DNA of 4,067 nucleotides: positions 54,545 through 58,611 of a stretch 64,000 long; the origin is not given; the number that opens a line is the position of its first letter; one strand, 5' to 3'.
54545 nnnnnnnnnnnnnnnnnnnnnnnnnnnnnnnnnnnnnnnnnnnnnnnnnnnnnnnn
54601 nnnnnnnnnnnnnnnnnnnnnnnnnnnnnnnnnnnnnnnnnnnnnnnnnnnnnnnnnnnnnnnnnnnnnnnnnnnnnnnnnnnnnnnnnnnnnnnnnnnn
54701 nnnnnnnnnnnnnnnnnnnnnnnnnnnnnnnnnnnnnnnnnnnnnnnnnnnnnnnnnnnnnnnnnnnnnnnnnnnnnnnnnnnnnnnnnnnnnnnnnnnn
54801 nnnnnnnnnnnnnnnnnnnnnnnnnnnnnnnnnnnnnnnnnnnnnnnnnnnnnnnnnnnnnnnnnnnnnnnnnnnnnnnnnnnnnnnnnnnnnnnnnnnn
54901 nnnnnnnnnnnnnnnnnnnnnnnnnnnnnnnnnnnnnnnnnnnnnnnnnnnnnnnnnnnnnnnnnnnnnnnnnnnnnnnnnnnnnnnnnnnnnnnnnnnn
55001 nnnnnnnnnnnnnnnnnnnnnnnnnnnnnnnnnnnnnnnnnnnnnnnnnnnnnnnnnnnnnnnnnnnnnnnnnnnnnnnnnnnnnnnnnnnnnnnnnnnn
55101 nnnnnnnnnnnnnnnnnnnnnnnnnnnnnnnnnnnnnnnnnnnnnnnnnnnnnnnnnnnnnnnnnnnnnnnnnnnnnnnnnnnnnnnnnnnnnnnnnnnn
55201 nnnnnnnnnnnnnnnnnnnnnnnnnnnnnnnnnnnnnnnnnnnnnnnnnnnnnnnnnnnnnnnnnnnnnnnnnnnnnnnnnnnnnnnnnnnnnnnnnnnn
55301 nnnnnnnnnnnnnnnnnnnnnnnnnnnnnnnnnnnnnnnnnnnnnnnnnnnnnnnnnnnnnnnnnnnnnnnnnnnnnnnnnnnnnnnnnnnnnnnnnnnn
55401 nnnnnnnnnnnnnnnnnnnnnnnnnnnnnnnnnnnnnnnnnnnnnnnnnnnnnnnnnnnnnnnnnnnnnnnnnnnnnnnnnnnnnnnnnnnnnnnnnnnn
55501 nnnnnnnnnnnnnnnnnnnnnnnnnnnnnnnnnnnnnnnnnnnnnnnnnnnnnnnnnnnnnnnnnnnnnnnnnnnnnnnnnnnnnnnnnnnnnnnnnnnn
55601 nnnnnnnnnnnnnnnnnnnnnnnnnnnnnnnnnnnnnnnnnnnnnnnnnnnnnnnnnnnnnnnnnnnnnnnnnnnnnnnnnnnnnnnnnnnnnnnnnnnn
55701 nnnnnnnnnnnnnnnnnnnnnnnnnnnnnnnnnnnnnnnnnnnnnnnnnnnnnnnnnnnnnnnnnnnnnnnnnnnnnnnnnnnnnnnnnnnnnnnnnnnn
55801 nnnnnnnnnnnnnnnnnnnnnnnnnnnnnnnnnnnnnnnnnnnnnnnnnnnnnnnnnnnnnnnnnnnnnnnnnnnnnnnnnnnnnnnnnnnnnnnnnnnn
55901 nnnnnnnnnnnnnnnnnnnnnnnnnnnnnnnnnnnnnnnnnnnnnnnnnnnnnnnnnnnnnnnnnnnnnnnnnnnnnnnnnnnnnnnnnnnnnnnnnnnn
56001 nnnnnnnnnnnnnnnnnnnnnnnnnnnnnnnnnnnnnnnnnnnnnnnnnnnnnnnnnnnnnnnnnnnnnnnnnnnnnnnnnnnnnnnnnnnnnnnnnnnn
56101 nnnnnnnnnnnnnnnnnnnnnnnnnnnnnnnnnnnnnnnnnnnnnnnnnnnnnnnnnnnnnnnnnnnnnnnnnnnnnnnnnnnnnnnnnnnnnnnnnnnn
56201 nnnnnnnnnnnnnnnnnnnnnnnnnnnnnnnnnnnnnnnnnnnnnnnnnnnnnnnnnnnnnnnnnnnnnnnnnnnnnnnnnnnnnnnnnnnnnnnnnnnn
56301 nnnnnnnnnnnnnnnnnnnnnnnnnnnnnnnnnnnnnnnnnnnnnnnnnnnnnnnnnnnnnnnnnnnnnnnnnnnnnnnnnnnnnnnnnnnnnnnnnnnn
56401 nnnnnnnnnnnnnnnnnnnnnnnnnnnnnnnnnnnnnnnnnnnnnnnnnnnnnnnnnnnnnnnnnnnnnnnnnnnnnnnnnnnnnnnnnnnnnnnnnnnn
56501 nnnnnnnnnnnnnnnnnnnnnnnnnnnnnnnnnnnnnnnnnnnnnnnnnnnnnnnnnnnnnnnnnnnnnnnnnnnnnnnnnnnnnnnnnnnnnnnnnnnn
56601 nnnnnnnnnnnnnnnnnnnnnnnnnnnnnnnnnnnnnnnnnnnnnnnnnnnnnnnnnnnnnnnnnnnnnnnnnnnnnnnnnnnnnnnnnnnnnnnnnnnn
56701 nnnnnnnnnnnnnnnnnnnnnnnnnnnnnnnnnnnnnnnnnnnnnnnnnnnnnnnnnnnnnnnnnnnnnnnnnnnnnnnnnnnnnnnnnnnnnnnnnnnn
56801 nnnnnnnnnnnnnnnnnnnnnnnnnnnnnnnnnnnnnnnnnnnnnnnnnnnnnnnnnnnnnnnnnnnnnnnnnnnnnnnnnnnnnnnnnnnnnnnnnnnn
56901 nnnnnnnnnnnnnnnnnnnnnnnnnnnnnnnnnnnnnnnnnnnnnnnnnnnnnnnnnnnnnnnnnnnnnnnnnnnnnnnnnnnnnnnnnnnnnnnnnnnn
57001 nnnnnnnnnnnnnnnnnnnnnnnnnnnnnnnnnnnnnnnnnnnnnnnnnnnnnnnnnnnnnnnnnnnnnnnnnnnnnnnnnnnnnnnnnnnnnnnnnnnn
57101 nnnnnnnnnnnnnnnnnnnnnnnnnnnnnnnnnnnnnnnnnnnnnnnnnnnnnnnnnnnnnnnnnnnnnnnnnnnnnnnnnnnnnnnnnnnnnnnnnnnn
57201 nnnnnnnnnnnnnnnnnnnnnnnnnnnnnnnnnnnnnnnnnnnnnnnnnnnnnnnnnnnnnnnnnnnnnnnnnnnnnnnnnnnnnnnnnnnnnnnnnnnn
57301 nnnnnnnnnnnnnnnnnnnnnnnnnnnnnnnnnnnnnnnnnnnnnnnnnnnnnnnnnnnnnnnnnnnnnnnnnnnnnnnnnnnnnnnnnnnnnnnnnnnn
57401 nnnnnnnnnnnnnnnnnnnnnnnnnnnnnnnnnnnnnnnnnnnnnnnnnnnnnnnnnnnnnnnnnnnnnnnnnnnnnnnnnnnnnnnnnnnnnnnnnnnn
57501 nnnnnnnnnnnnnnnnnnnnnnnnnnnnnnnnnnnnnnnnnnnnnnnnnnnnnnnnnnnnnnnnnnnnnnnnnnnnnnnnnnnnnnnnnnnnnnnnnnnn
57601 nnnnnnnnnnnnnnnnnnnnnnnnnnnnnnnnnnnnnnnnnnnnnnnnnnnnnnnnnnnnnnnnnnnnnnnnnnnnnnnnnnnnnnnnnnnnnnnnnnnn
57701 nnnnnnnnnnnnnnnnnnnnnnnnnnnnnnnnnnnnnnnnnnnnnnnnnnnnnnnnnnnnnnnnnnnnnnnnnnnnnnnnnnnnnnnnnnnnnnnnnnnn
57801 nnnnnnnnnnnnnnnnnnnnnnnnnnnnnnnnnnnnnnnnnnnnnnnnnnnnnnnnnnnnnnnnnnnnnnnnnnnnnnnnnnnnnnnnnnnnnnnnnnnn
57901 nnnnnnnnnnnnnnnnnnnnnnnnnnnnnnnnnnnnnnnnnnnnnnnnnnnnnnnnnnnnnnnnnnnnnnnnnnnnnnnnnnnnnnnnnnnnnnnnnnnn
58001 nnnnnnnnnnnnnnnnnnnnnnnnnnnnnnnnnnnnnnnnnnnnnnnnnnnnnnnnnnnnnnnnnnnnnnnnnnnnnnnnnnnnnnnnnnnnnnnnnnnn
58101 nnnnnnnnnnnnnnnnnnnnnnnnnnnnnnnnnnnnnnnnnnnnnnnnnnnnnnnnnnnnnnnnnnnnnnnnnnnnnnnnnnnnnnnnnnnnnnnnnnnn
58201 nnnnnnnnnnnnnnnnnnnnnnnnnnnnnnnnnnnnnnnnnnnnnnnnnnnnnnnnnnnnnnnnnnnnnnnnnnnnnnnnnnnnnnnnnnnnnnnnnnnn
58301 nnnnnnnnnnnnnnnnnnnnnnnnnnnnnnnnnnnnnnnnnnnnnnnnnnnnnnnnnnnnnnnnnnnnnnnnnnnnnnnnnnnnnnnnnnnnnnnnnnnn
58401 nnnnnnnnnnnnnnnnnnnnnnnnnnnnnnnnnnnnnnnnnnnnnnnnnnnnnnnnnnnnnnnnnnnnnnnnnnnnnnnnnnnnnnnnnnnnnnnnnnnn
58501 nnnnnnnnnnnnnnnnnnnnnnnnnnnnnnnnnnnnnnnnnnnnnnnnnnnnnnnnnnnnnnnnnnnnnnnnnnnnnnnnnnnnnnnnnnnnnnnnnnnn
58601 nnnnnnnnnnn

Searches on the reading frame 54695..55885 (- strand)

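Call 62: search_protein_families(library=pfam, proteins=[window:54695-55885:-], max_evalue=0.001)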
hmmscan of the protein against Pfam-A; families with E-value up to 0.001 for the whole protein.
window:54695-55885:- (396 aa): 1 family
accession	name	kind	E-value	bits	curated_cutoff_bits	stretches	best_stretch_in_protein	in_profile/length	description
PF00155.27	Aminotran_1_2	-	2.1e-55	188.8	19.7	1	32-379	2-353/361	Aminotransferase class I and II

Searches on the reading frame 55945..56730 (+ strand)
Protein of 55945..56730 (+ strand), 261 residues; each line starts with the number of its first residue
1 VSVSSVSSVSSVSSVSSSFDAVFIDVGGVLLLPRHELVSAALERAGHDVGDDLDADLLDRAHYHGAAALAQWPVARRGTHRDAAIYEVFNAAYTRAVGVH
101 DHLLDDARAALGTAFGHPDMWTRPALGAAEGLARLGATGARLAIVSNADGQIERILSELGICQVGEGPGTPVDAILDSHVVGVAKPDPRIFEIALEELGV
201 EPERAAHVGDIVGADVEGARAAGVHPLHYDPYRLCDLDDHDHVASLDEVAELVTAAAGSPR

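Call 62: search_protein_families(library=pfam, proteins=[window:55945-56730:+], max_evalue=0.001)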
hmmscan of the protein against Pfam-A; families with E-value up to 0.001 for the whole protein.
window:55945-56730:+ (261 aa): 3 families
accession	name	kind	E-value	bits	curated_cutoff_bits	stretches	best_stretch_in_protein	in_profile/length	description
PF00702.32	Hydrolase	-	1.2e-18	68.7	26.4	1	20-223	2-191/191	haloacid dehalogenase-like hydrolase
PF13419.12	HAD_2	-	2.5e-10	41.2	23.8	1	122-225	78-174/178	Haloacid dehalogenase-like hydrolase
PF13242.12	Hydrolase_like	-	1.1e-08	35.3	22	1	184-225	3-44/75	HAD-hyrolase-like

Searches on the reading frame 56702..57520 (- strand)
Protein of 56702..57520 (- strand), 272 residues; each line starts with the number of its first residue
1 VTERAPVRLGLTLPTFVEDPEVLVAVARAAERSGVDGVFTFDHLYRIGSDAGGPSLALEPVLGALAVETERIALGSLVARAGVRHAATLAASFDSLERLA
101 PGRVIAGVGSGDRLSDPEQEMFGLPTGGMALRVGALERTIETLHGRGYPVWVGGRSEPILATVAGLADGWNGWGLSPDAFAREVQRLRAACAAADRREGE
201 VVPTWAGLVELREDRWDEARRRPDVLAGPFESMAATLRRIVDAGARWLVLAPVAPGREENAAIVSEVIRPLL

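Call 56: search_protein_families(library=ncbifam, proteins=[window:56702-57520:-], max_evalue=0.01)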
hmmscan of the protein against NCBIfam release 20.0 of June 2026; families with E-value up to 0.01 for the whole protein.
window:56702-57520:- (272 aa): 22 families
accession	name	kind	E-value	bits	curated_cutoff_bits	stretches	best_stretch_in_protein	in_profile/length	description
TIGR03560.1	F420_Rv1855c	subfamily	1.9e-24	86.7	231.4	2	21-143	13-135/227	TIGR03560 family F420-dependent LLM class oxidoreductase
TIGR03619.1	F420_Rv2161c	subfamily_domain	4.3e-20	72.3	166.9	2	25-113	2-101/247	TIGR03619 family F420-dependent LLM class oxidoreductase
TIGR03856.1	F420_MSMEG_2906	subfamily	8e-18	64.9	243.7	1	21-200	16-203/249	LLM class F420-dependent oxidoreductase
TIGR03621.1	F420_MSMEG_2516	subfamily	1.6e-14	53.8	213.15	1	8-144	2-126/295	TIGR03621 family F420-dependent LLM class oxidoreductase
TIGR03571.1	lucif_BA3436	subfamily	8.2e-13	48.3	303.9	1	8-125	12-134/304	TIGR03571 family LLM class oxidoreductase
TIGR04465.1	ArgArg_F420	equivalog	3.8e-11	42.6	470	1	21-116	60-155/364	F420-dependent hydroxymycolic acid dehydrogenase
NF002619.0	PRK02271.1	equivalog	5.6e-11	42.3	276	1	21-114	14-98/329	5,10-methylenetetrahydromethanopterin reductase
TIGR03857.1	F420_MSMEG_2249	hypoth_equivalog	4.1e-10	39.4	218.4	1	13-130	6-111/329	TIGR03857 family LLM class F420-dependent oxidoreductase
TIGR03557.1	F420_G6P_family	subfamily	5.8e-10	38.8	210.4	1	10-116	2-108/316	TIGR03557 family F420-dependent LLM class oxidoreductase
TIGR03854.1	F420_MSMEG_3544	hypoth_equivalog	9.5e-09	35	295.6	2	145-257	152-273/290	TIGR03854 family LLM class F420-dependent oxidoreductase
TIGR03554.1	F420_G6P_DH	equivalog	7.1e-08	31.8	420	1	19-115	14-110/331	glucose-6-phosphate dehydrogenase (coenzyme-F420)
TIGR03885.1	flavin_revert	hypoth_equivalog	8.3e-08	31.8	398.7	1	20-115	12-105/315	TIGR03885 family FMN-dependent LLM class oxidoreductase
TIGR03555.1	F420_mer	equivalog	1.5e-07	31.1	348.7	1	25-114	16-96/325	5,10-methylenetetrahydromethanopterin reductase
TIGR03559.1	F420_Rv3520c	subfamily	2.1e-06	27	335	1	9-110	2-92/325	LLM class F420-dependent oxidoreductase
TIGR03564.1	F420_MSMEG_4879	subfamily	3e-06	27.1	234.25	1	23-126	1-92/265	TIGR03564 family F420-dependent LLM class oxidoreductase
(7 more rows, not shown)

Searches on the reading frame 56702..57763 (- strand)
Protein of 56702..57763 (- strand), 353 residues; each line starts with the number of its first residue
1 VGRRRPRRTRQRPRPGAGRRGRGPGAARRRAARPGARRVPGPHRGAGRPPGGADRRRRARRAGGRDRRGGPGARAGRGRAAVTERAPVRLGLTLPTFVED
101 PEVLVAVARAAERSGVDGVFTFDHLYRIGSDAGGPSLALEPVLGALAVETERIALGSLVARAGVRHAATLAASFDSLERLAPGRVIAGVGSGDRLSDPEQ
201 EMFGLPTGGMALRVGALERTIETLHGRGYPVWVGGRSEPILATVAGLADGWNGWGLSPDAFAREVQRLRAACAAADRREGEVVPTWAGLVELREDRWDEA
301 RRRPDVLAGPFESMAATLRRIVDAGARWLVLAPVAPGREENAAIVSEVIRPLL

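Call 4: search_protein_families(library=pfam, proteins=[window:56702-57763:-], max_evalue=0.01)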
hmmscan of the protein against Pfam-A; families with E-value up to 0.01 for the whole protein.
window:56702-57763:- (353 aa): 1 family
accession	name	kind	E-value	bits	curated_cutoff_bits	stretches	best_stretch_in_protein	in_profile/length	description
PF00296.26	Bac_luciferase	-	1.1e-20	74.6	27.9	2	99-209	20-119/314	Luciferase-like monooxygenase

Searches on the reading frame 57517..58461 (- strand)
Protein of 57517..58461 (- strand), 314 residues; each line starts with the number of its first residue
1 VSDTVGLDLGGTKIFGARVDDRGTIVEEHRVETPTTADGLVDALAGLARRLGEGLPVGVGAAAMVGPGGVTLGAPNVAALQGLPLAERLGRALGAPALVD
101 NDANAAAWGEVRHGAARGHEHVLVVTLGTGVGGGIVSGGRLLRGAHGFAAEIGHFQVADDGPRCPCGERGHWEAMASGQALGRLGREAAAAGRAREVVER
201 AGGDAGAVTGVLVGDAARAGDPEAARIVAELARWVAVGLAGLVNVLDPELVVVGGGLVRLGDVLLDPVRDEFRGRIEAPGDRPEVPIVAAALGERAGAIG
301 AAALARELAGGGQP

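Call 4: search_protein_families(library=pfam, proteins=[window:57517-58461:-], max_evalue=0.01)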
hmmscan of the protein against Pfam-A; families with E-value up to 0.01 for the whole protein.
window:57517-58461:- (314 aa): 1 family
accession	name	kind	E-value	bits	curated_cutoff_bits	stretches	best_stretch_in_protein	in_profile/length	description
PF00480.26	ROK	-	2.2e-65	221.5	22.9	1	4-307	1-293/294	ROK family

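Call 56: search_protein_families(library=ncbifam, proteins=[window:57517-58461:-], max_evalue=0.01)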
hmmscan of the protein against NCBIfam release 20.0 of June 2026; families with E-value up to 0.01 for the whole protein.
window:57517-58461:- (314 aa): 13 families
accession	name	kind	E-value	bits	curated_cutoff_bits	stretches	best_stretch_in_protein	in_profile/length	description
TIGR00744.1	ROK_glcA_fam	subfamily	5.4e-71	239.4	260.35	1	5-306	1-309/318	ROK family glucokinase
NF003461.0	PRK05082.1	subfamily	3.3e-42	144.9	283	1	4-307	3-288/291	N-acetylmannosamine kinase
NF047821.1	NactlManKinNanK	equivalog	1e-38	133.6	450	1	4-307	3-288/288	N-acetylmannosamine kinase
NF007251.0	PRK09698.1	equivalog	2.2e-33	115.8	253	2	4-187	8-199/304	allose kinase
NF045551.1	GK_Pyrobac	equivalog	1.6e-29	103.1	500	1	5-307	3-282/294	ATP-dependent glucokinase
NF049930.1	TransRegMlc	equivalog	1.1e-28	100.7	530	1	80-306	172-390/405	sugar metabolism global transcriptional regulator Mlc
NF007108.0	PRK09557.1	equivalog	3.5e-28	98.8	443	1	5-304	4-299/303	fructokinase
NF009835.0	PRK13310.1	equivalog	3.2e-27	95.6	380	1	6-304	4-299/303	N-acetylglucosamine kinase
NF047937.1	TransRegNagC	equivalog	3.1e-25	89.2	650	1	75-306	162-384/399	DNA-binding transcriptional regulator NagC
NF042998.1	bglucokin_BglK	equivalog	8.6e-22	77.7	550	1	7-261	6-248/291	beta-glucoside kinase BglK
NF045942.1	PolPhglucPhase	equivalog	1.2e-16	61.2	250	1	4-159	2-158/242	polyphosphate--glucose phosphotransferase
NF009836.0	PRK13311.1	equivalog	4.9e-14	52.2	551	1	6-181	4-194/256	N-acetyl-D-glucosamine kinase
NF045550.1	FrctkaseScrK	equivalog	5.3e-09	35.9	400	1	7-158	8-160/293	fructokinase ScrK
